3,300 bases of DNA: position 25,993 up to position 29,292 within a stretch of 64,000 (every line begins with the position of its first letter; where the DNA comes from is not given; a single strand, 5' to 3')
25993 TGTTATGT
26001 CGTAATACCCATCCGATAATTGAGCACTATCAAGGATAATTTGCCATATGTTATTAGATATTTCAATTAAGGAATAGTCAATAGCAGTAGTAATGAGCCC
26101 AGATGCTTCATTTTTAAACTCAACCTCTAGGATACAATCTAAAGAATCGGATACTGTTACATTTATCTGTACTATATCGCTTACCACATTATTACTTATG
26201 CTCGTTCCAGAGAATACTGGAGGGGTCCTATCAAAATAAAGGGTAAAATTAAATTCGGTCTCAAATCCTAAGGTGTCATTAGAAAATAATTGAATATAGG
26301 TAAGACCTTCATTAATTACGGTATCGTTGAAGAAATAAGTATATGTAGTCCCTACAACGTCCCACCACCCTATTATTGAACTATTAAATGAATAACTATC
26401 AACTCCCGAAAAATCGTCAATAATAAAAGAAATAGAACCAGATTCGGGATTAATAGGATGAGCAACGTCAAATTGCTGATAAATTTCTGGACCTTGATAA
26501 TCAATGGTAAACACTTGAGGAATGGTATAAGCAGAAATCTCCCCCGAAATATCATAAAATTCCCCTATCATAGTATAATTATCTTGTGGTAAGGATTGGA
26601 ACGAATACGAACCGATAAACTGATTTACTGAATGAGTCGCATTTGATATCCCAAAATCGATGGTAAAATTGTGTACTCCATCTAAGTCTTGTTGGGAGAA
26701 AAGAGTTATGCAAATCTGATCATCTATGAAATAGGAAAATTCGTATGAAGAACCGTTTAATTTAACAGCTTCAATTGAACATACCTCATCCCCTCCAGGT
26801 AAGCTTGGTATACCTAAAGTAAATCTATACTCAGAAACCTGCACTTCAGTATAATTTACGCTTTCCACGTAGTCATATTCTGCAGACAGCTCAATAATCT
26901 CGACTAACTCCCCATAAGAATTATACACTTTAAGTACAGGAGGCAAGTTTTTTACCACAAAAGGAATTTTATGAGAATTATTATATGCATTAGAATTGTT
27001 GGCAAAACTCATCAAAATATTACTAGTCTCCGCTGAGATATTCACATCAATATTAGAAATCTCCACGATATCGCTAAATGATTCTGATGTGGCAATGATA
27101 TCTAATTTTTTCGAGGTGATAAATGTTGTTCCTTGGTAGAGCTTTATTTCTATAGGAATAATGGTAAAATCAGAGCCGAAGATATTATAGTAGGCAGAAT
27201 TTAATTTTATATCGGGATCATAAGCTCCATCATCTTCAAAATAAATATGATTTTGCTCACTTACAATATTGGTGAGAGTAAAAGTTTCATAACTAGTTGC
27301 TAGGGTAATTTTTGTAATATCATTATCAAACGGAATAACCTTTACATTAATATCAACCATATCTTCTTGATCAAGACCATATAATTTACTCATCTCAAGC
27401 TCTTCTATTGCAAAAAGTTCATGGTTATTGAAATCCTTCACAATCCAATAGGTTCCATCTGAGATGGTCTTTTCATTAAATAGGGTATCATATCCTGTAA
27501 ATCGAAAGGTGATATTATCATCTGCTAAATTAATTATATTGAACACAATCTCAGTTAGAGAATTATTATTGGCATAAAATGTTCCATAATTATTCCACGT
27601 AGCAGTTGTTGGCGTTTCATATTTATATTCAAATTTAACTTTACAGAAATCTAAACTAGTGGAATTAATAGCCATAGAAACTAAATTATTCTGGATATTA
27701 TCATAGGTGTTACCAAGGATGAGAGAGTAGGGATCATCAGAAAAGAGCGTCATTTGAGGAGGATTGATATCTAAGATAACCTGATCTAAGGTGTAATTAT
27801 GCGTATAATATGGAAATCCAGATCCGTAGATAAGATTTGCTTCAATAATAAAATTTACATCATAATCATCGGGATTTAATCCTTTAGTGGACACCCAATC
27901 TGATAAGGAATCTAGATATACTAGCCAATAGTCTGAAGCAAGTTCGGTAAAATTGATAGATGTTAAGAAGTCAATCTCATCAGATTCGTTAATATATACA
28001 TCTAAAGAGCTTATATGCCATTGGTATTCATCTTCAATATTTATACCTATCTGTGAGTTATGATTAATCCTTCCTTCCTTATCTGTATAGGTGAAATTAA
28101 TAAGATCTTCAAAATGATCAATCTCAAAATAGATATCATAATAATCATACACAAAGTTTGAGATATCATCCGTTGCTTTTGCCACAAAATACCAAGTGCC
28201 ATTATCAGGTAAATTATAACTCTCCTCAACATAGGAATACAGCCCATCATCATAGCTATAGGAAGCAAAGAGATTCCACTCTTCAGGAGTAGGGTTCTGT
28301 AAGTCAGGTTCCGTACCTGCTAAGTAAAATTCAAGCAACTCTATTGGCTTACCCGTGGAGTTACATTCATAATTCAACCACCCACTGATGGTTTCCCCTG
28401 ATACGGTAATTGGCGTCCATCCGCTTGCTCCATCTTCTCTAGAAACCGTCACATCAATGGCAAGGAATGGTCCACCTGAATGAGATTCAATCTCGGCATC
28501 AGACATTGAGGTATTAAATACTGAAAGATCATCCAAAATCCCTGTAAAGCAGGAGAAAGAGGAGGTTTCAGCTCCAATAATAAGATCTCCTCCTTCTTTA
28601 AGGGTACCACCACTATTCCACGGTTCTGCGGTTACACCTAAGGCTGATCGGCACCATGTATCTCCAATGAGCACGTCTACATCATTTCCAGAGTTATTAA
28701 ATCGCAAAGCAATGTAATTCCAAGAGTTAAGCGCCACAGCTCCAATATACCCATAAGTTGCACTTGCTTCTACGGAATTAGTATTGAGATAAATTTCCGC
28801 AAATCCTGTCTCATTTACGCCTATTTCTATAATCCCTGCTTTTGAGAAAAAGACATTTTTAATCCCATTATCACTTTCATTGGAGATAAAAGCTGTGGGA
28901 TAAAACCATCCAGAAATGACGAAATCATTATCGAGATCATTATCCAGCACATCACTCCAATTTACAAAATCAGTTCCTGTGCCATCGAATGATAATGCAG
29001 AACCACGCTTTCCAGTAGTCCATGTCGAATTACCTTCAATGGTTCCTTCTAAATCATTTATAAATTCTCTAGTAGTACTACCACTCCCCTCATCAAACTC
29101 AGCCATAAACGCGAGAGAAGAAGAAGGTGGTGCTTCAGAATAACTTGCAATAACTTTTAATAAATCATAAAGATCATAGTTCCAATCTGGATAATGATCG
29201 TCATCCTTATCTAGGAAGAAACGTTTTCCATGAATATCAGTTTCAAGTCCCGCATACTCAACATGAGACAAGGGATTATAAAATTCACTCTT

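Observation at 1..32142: Unlisted 32-kb open reading frame: a >10,700-residue surface protein fills half the window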

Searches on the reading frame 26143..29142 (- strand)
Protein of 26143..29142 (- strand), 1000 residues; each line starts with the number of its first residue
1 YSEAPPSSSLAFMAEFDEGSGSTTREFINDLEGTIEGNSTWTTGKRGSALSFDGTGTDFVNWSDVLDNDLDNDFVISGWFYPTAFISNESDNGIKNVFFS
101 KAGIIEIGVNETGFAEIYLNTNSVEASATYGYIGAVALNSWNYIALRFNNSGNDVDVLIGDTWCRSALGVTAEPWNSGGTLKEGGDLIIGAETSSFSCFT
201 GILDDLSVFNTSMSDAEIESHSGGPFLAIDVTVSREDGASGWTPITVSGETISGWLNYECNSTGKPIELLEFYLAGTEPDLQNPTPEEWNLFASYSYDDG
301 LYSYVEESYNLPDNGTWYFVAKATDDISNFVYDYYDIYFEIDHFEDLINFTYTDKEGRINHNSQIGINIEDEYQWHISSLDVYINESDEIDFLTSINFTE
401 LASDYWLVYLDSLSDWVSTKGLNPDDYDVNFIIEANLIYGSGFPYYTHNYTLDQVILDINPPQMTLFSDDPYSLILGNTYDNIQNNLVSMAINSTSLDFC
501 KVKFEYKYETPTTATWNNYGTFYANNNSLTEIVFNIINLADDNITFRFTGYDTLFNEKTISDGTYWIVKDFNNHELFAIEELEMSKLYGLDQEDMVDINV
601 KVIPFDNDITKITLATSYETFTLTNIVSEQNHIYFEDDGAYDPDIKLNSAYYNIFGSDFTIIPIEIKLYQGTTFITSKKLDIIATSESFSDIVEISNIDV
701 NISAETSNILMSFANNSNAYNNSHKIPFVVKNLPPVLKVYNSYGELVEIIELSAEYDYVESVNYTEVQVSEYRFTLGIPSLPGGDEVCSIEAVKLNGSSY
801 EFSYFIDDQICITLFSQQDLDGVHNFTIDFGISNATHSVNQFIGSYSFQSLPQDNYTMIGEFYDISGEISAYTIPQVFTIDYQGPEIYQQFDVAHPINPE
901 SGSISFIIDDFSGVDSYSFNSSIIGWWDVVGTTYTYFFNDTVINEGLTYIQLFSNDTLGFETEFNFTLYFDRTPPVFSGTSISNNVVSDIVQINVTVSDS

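Call 6: search_protein_families(library=pfam, proteins=[window:26143-29142:-], max_evalue=0.01)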
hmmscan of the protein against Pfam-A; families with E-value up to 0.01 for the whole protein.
window:26143-29142:- (1000 aa): 1 family
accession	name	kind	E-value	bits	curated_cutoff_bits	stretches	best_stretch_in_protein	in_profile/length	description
PF13385.13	Laminin_G_3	-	1.1e-10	42.4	27.6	1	56-218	3-150/151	Concanavalin A-like lectin/glucanases superfamily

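Call 52: search_protein_families(library=ncbifam, proteins=[window:26143-29142:-], max_evalue=1)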
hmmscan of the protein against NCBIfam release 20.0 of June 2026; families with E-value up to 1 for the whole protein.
window:26143-29142:- (1000 aa): 0 families
